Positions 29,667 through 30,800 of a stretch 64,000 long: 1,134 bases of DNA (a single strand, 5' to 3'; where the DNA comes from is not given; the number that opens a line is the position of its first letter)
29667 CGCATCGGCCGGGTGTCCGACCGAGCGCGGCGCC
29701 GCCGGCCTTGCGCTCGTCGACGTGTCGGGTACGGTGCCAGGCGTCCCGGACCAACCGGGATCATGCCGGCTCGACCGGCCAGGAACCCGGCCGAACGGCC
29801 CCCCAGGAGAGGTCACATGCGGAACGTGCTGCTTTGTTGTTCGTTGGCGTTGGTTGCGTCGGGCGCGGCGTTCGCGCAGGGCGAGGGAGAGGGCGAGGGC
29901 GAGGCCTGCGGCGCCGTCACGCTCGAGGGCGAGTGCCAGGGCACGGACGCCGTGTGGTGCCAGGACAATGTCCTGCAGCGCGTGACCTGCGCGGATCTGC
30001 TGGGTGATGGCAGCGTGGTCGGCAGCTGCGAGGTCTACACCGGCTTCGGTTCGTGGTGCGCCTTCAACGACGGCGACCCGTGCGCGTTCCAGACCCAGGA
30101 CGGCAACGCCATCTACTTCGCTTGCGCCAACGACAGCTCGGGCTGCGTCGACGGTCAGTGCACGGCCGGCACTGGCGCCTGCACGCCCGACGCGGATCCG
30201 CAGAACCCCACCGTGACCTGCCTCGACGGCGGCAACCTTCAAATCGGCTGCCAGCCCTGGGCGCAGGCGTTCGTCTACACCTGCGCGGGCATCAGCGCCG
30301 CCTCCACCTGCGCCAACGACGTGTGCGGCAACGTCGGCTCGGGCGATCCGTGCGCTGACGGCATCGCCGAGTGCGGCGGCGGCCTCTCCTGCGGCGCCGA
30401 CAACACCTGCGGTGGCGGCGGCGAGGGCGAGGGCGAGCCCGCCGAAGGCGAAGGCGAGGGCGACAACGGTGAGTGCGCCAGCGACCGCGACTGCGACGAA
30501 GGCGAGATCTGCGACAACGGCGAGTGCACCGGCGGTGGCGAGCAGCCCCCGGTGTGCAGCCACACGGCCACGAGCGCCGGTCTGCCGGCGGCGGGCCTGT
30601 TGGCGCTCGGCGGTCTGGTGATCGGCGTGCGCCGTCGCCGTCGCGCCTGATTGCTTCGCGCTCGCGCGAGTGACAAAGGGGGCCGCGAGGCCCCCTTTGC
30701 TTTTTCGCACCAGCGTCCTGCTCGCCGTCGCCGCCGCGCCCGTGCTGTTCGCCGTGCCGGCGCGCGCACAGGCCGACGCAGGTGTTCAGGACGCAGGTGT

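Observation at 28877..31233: Tandem array of three Cys-rich secreted paralogs with MYXO-CTERM-like tails, separated by a terminator containing a probable TTG start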

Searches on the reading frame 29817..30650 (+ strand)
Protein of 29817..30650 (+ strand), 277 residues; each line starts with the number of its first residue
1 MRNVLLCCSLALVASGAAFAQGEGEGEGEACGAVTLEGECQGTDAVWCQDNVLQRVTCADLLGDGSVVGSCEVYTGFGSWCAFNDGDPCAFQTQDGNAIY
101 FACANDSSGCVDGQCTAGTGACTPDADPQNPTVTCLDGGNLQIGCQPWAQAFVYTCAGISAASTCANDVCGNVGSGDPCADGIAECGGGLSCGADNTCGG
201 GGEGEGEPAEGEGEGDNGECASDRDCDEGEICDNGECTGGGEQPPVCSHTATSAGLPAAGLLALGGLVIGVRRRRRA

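Call 3: search_protein_families(library=ncbifam, proteins=[window:29817-30650:+], max_evalue=10)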
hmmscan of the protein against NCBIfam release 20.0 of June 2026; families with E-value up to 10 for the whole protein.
window:29817-30650:+ (277 aa): 7 families
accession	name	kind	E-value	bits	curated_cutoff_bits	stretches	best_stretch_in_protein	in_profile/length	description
TIGR03901.2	MYXO-CTERM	domain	0.0014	18.9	20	1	247-276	6-34/34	MYXO-CTERM sorting domain-containing protein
TIGR04201.1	Myxo_Cys_RPT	repeat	0.014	15.5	25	1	219-237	4-22/22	Cys-rich repeat-containing protein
TIGR01167.1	LPXTG_anchor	domain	0.039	14.6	15.9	1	252-276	9-33/34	LPXTG cell wall anchor domain-containing protein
NF050011.2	PFE_CTERM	equivalog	0.083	13.5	24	1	257-276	8-26/28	PFE-CTERM domain-containing protein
NF033846.1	Rumino_NPXTG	domain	0.29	11.5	23.5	1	254-275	8-30/30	NPXTG-anchored protein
NF045529.2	Heimdall-CTERM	domain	0.34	11.4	24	1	260-276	10-26/26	Heimdall-CTERM domain-containing surface protein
NF045638.1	Mrt_dep_phytase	exception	2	7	440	1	213-276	361-430/430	myxosortase-dependent phytase-like phosphatase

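Call 4: search_protein_families(library=pfam, proteins=[window:29817-30650:+], max_evalue=10)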
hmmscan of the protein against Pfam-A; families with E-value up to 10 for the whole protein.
window:29817-30650:+ (277 aa): 2 families
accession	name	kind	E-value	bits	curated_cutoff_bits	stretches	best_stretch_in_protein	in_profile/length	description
PF00746.26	Gram_pos_anchor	-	0.034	14.5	20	1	252-276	16-41/43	LPXTG cell wall anchor motif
PF23416.1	DUF7107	-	0.042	14.6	24.6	1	219-240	1-22/48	Domain of unknown function (DUF7107)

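Call 12: find_homologous_proteins(query=window:29817-30650:+)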
Query window:29817-30650:+ (277 aa): 16 proteins with E <= 0.001 among 8000 candidates.
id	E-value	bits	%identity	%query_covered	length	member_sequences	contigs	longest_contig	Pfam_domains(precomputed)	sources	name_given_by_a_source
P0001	2.5e-179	613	100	100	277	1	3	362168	-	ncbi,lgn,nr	ncbi:MAG: hypothetical protein HYS27_09995 [Deltaproteobacteria bacterium]|nr:hypothetical protein [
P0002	1.8e-145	502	77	100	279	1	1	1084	-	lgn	-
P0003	8.7e-137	473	75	99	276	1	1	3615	-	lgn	-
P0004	4.5e-112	392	68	99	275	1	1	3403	-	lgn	-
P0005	7.9e-107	375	67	99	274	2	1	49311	-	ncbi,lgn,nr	ncbi:MAG: hypothetical protein IT383_26545 [Deltaproteobacteria bacterium]|nr:hypothetical protein [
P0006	1.6e-100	354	65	99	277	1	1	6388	-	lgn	-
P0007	2.0e-50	190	53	69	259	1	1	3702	-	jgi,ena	jgi:MYXO-CTERM domain-containing protein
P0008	5.1e-44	169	42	99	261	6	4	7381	-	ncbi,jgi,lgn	jgi:hypothetical protein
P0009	2.9e-40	157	44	88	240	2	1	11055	-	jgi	jgi:MYXO-CTERM domain-containing protein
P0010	1.0e-39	155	43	99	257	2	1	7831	-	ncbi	-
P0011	9.1e-37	145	43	99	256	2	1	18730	-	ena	-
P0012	2.7e-26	111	40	69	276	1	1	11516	-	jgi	jgi:uncharacterized protein (TIGR03382 family)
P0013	8.7e-22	96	69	13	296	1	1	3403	-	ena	-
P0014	2.1e-20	91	76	14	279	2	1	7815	-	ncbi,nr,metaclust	ncbi:MAG: hypothetical protein A2138_08040 [Deltaproteobacteria bacterium RBG_16_71_12]|nr:MAG: hypo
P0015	1.8e-11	62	38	63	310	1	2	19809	-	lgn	-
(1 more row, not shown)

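Call 13: find_encoding_contigs(protein=P0005, flank=6000, max_places=3)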
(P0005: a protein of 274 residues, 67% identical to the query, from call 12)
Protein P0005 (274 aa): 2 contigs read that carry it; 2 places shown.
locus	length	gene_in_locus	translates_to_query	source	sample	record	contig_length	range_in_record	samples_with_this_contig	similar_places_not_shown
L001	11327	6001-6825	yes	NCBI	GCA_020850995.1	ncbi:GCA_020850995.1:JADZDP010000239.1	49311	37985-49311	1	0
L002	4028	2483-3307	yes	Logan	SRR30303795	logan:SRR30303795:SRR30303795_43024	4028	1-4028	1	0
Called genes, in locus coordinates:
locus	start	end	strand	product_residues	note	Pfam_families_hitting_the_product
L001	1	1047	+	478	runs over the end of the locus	-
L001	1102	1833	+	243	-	PF01252:Peptidase_A8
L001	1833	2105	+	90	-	PF03319:EutN_CcmL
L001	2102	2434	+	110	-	PF03319:EutN_CcmL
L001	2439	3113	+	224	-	PF00596:Aldolase_II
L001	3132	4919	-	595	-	-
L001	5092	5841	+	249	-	-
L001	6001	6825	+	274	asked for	-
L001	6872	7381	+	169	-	-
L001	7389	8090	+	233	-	PF01219:DAGK_prokar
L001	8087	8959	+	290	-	PF01522:Polysacc_deac_1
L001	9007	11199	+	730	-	-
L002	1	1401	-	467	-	?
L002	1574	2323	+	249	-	-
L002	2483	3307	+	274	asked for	-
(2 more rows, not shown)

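Call 14: find_encoding_contigs(protein=P0006, flank=6000, max_places=3)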
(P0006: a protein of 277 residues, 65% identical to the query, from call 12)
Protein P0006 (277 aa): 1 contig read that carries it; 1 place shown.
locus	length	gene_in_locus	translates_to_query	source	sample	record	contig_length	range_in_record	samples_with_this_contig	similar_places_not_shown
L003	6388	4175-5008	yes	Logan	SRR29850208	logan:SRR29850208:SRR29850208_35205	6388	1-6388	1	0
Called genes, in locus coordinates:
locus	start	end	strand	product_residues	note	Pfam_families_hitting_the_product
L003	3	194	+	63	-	?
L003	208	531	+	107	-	PF03319:EutN_CcmL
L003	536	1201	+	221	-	PF00596:Aldolase_II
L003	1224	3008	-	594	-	-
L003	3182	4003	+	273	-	-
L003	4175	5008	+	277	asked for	-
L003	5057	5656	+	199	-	-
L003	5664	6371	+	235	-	PF01219:DAGK_prokar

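Call 15: find_encoding_contigs(protein=P0003, flank=6000, max_places=3)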
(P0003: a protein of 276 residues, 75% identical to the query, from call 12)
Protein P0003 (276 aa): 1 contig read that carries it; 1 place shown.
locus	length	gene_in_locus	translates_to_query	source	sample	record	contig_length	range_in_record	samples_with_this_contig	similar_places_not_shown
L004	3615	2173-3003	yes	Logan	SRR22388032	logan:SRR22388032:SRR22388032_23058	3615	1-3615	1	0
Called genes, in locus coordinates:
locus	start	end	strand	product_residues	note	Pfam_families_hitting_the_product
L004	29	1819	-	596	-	-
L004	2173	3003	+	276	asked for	-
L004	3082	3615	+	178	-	?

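Call 20: find_encoding_contigs(protein=P0004, flank=6000, max_places=2)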
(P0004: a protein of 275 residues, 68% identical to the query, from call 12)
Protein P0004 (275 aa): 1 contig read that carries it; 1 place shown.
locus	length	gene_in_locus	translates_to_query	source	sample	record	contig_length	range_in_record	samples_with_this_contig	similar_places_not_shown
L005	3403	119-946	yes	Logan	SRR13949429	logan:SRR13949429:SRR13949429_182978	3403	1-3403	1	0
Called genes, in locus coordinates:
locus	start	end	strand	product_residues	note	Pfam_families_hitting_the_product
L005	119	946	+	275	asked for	-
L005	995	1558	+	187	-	-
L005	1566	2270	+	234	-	PF01219:DAGK_prokar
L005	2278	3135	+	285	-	PF01522:Polysacc_deac_1, PF10096:DUF2334 (weak)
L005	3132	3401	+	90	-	?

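Call 21: find_encoding_contigs(protein=P0011, flank=8000, max_places=2)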
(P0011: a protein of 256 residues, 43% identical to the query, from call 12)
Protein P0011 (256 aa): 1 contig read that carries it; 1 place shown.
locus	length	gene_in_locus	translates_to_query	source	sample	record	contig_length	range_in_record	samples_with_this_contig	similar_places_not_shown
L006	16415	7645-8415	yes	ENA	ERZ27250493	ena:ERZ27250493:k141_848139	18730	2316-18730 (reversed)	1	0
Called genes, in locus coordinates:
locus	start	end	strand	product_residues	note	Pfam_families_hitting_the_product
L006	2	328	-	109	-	?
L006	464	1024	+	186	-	PF04116:FA_hydroxylase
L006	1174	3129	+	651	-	PF01551:Peptidase_M23, PF25275:Golvesin_C (faint)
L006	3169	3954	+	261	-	-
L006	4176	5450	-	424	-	PF06452:CBM9_1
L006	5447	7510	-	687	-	-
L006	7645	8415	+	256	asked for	-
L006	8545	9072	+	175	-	-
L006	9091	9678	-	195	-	PF04191:PEMT (weak), PF04140:ICMT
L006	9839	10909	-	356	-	PF08392:FAE1_CUT1_RppA, PF00195:Chal_sti_synt_N, PF08545:ACP_syn_III (weak), PF02797:Chal_sti_synt_C, PF08541:ACP_syn_III_C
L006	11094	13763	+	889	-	PF01411:tRNA-synt_2c, PF07973:tRNA_SAD, PF02272:DHHA1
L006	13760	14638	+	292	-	PF01678:DAP_epimerase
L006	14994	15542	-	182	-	PF00581:Rhodanese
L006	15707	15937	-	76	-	-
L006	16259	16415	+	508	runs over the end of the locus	PF00012:HSP70, PF06723:MreB_Mbl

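Call 22: find_encoding_contigs(protein=P0008, flank=8000, max_places=4)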
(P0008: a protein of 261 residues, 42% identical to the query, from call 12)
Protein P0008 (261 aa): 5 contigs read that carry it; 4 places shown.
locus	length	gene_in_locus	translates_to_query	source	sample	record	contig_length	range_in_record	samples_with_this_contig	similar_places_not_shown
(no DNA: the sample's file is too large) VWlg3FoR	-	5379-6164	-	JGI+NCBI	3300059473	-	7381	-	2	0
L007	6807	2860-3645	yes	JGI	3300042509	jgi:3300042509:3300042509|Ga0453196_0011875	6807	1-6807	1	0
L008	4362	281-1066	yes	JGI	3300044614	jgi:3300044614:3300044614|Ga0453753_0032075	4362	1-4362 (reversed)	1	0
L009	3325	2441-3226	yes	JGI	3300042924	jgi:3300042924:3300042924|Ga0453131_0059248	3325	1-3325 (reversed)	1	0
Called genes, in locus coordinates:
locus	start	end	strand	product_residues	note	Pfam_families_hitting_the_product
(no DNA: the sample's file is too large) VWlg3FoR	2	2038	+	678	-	?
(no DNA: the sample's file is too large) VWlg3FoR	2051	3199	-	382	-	PF06452:CBM9_1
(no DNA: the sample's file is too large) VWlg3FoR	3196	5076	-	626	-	-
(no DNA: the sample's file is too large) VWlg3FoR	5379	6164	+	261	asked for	-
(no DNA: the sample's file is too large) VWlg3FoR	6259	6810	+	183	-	-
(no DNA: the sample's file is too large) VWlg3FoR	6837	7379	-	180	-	?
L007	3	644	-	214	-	?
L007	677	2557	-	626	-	-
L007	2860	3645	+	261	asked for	-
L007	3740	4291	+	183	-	-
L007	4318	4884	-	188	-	PF04191:PEMT (weak), PF04140:ICMT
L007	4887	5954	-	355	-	PF08392:FAE1_CUT1_RppA, PF00195:Chal_sti_synt_N, PF08545:ACP_syn_III, PF02797:Chal_sti_synt_C, PF08541:ACP_syn_III_C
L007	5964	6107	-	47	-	-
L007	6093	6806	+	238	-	?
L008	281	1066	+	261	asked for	-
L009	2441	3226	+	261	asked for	-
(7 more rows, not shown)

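Call 35: find_encoding_contigs(protein=P0001, flank=10000, max_places=1)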
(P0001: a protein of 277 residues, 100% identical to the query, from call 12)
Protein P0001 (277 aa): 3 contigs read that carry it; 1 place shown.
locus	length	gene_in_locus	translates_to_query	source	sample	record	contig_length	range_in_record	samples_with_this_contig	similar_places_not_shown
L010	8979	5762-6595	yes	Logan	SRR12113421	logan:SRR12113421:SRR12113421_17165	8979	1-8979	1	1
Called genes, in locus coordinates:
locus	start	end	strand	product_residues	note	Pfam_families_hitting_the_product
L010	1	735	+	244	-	?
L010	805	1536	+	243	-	PF01252:Peptidase_A8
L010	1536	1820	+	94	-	PF03319:EutN_CcmL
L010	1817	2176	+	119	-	PF03319:EutN_CcmL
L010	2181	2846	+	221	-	PF00596:Aldolase_II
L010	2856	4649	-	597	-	-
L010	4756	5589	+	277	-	-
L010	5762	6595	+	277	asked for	-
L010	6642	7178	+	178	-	-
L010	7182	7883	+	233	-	PF01219:DAGK_prokar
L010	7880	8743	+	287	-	PF01522:Polysacc_deac_1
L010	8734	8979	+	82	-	?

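Call 60: predict_structure(alignment_id=A6)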
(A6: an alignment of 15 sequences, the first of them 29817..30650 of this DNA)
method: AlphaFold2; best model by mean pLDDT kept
length: 277 residues; sequences in the alignment: 15
mean_pLDDT: 68.6   pTM: 0.56
mean pLDDT of the five models: 68.6, 65.9, 61.9, 60.0, 59.8
residues with pLDDT >= 90: 29; 70-90: 141; 50-70: 27; < 50: 80
segments of 3 or more residues with pLDDT < 50: 1-26, 202-217, 240-277
pLDDT, mean of each block of 10 residues (from residue 1): 37 37 52 89 89 84 76 83 89 73 86 87 69 84 82 87 90 88 85 83 39 47 67 69 33 33 32 40
secondary structure, 60 per line:
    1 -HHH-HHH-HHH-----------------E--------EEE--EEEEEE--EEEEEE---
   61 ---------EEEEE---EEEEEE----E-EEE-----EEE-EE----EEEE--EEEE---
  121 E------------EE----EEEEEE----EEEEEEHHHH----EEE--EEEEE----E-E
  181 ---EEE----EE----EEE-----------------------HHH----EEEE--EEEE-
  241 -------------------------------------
elements in order: E39-41 E44-49 E52-57 E70-74 E78-83 E90-92 E98-100 E108-111 E114-117 E140-145 E150-155 H156-159 E164-166 E169-173 E184-186 E197-199 E230-233 E236-239

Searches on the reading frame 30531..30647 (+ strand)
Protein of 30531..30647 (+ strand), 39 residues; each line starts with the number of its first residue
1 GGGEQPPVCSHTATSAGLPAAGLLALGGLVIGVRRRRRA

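Call 9: search_protein_families(library=ncbifam, proteins=[window:30531-30647:+], max_evalue=10)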
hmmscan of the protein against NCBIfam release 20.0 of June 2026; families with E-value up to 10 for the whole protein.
seq(39 aa): 10 families
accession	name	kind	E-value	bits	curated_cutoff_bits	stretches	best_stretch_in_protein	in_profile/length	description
TIGR03901.2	MYXO-CTERM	domain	1.8e-05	25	20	1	9-38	6-34/34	MYXO-CTERM sorting domain-containing protein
TIGR01167.1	LPXTG_anchor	domain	0.0017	18.9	15.9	1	14-38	9-33/34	LPXTG cell wall anchor domain-containing protein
NF050011.2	PFE_CTERM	equivalog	0.002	18.7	24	1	19-38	8-26/28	PFE-CTERM domain-containing protein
NF033846.1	Rumino_NPXTG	domain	0.0061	16.8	23.5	1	15-37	7-30/30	NPXTG-anchored protein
NF045638.1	Mrt_dep_phytase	exception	0.0094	14.7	440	1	12-38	404-430/430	myxosortase-dependent phytase-like phosphatase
NF045529.2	Heimdall-CTERM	domain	0.019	15.4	24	1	22-38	10-26/26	Heimdall-CTERM domain-containing surface protein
TIGR03382.1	GC_trans_RRR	domain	0.026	15.2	15.85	1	15-38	4-26/27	MYXO-CTERM sorting domain-containing protein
NF058582.1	Microco_LAVTG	domain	0.037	14.1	27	1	18-38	14-34/34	LAVTG motif-containing sortase-dependent surface protein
NF051874.1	PVV_CTERM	equivalog_domain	0.27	11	27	1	20-39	13-34/38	PVV-CTERM domain-containing choice-of-anchor G protein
TIGR02595.1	PEP_CTERM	domain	0.72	10.8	16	1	22-38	8-24/24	PEP-CTERM sorting domain-containing protein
